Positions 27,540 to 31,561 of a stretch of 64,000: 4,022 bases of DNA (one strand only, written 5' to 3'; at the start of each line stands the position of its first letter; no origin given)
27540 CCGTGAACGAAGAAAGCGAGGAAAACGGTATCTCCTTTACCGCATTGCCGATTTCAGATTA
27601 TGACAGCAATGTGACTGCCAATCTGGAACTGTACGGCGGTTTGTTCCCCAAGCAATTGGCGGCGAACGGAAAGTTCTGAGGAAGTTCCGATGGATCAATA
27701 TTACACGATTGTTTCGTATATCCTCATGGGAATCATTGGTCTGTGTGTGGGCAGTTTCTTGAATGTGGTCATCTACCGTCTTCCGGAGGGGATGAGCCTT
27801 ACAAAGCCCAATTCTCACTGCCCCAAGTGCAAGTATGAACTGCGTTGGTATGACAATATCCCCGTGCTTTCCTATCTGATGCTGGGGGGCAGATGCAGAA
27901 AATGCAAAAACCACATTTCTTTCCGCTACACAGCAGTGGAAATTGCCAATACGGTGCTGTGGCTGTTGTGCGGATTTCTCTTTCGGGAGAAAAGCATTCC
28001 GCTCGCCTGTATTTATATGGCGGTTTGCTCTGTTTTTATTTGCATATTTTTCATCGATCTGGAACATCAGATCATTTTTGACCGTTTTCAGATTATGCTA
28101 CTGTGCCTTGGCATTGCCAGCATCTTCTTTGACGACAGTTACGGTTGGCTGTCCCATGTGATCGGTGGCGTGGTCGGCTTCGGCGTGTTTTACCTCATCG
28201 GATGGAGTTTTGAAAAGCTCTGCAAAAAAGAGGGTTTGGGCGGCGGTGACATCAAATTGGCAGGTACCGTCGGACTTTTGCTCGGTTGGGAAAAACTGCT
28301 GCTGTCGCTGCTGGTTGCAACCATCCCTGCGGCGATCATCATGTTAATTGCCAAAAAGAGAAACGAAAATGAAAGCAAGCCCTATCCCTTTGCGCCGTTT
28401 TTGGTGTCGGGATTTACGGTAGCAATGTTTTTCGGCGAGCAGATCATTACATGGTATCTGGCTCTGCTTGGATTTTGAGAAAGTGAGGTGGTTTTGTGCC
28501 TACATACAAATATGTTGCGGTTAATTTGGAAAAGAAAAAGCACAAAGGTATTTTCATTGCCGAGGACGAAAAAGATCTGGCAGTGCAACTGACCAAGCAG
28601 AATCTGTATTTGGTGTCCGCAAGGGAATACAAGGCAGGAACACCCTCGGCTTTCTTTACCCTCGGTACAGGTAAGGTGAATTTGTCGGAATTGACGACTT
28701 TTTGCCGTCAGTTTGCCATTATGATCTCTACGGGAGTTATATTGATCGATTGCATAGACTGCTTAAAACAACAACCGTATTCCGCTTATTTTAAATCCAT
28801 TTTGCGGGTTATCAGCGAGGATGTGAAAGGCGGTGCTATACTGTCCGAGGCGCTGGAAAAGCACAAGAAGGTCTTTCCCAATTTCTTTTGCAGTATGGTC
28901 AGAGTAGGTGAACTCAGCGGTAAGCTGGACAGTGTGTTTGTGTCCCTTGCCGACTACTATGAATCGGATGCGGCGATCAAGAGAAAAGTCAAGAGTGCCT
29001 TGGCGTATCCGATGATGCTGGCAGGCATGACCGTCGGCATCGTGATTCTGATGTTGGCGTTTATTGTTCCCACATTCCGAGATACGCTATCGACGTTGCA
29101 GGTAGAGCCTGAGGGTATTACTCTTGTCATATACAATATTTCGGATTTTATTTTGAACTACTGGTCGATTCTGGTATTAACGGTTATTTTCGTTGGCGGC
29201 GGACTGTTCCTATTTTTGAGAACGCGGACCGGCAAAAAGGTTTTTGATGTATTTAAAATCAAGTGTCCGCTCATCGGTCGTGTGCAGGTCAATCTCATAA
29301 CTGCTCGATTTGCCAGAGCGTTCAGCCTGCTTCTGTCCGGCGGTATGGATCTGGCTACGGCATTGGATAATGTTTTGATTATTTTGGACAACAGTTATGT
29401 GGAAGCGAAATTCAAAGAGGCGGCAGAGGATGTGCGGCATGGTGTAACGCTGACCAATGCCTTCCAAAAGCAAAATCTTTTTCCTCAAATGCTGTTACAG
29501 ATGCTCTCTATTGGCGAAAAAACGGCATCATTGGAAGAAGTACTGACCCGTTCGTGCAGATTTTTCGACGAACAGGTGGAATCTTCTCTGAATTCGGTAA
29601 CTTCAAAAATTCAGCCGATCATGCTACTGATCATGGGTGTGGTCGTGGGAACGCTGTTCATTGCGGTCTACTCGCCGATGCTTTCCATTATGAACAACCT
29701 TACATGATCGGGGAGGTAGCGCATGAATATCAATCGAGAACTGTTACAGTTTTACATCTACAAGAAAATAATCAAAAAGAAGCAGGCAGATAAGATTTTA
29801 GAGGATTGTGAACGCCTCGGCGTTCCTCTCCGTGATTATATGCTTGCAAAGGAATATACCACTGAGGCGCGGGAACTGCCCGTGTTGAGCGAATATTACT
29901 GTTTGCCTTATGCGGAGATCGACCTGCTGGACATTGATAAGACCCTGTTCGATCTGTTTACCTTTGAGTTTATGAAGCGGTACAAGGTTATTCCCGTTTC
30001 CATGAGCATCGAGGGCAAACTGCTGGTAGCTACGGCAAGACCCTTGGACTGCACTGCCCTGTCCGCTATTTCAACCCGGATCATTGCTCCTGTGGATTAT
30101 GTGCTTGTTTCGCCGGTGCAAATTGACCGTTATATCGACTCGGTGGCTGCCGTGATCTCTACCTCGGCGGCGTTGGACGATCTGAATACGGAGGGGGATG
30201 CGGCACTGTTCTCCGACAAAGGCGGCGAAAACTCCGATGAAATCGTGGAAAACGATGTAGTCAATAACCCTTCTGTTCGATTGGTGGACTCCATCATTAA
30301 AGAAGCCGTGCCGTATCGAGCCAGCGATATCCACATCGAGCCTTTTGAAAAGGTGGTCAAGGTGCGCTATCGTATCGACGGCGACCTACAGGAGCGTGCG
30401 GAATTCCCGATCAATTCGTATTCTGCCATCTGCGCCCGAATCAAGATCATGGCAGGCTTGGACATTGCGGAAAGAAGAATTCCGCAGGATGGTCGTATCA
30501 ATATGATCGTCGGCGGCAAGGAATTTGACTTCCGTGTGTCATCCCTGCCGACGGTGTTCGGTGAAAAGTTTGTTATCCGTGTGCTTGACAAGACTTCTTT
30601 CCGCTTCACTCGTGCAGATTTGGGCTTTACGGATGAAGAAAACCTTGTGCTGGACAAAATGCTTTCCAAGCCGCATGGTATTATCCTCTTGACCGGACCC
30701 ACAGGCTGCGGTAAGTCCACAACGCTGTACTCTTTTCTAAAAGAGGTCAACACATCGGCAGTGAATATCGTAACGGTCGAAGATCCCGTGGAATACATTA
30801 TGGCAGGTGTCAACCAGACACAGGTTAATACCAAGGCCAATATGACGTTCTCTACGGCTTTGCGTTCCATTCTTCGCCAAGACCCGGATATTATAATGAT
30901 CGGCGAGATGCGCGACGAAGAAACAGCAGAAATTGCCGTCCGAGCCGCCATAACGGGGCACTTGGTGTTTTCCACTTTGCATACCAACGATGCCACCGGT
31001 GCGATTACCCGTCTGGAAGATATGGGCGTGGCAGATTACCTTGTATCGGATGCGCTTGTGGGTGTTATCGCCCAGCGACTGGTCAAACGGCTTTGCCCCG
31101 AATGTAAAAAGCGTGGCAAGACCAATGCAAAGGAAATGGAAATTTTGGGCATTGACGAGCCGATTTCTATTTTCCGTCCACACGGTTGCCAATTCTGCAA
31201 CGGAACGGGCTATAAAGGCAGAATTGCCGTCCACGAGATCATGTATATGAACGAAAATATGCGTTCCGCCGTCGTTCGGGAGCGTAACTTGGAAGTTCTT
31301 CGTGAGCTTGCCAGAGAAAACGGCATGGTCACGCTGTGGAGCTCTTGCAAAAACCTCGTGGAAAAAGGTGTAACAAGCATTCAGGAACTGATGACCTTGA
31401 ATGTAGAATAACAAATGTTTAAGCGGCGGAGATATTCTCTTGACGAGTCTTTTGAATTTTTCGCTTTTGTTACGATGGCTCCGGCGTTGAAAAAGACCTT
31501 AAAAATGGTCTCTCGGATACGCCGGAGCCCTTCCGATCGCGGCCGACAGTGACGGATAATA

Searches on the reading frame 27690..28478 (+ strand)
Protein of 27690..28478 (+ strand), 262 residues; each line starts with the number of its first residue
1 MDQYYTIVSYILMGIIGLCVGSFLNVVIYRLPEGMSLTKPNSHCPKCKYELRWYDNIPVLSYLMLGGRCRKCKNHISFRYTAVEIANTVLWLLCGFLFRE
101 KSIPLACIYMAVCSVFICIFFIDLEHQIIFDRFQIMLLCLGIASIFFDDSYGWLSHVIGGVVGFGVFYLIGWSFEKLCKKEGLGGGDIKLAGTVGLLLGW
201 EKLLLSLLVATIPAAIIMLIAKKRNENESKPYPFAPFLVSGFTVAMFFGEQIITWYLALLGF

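Call 44: search_protein_families(library=pfam, proteins=[window:27690-28478:+], max_evalue=0.00001)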
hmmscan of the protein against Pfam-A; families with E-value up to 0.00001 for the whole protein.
window:27690-28478:+ (262 aa): 2 families
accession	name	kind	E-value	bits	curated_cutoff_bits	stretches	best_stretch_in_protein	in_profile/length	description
PF06750.18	A24_N_bact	-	9.5e-36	122.2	23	1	15-95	1-81/84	Bacterial Peptidase A24 N-terminal domain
PF01478.23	Peptidase_A24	-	1.1e-19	71.2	26.5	1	111-218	2-103/104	Type IV leader peptidase family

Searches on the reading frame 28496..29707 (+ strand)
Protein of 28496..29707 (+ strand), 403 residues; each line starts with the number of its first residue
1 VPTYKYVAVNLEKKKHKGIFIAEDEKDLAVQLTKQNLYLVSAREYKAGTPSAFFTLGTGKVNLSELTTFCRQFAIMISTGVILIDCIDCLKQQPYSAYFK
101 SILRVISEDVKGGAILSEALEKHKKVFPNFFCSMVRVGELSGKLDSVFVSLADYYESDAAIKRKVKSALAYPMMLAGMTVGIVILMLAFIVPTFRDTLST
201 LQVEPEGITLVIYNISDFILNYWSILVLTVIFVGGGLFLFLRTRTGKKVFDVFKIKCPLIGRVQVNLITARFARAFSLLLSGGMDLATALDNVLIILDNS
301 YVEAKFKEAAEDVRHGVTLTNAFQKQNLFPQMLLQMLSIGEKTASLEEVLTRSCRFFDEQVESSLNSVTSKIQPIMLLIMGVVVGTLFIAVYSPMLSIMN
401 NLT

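Call 44: search_protein_families(library=pfam, proteins=[window:28496-29707:+], max_evalue=0.00001)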
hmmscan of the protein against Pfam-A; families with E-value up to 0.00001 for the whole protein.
window:28496-29707:+ (403 aa): 1 family
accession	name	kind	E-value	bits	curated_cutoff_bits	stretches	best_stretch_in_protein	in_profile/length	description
PF00482.28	T2SSF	-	1.2e-53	180.8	25.2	2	69-192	1-125/125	Type II secretion system (T2SS), protein F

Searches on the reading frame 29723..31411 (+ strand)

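Call 44: search_protein_families(library=pfam, proteins=[window:29723-31411:+], max_evalue=0.00001)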
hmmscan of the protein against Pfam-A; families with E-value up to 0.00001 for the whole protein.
window:29723-31411:+ (562 aa): 2 families
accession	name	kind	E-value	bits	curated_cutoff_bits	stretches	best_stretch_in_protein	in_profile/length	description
PF00437.27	T2SSE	-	5.9e-138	460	24.9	1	182-557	6-369/370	Type II/IV secretion system protein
PF05157.20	MshEN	-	3.6e-14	52.9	23.1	1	61-140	3-82/90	MshEN domain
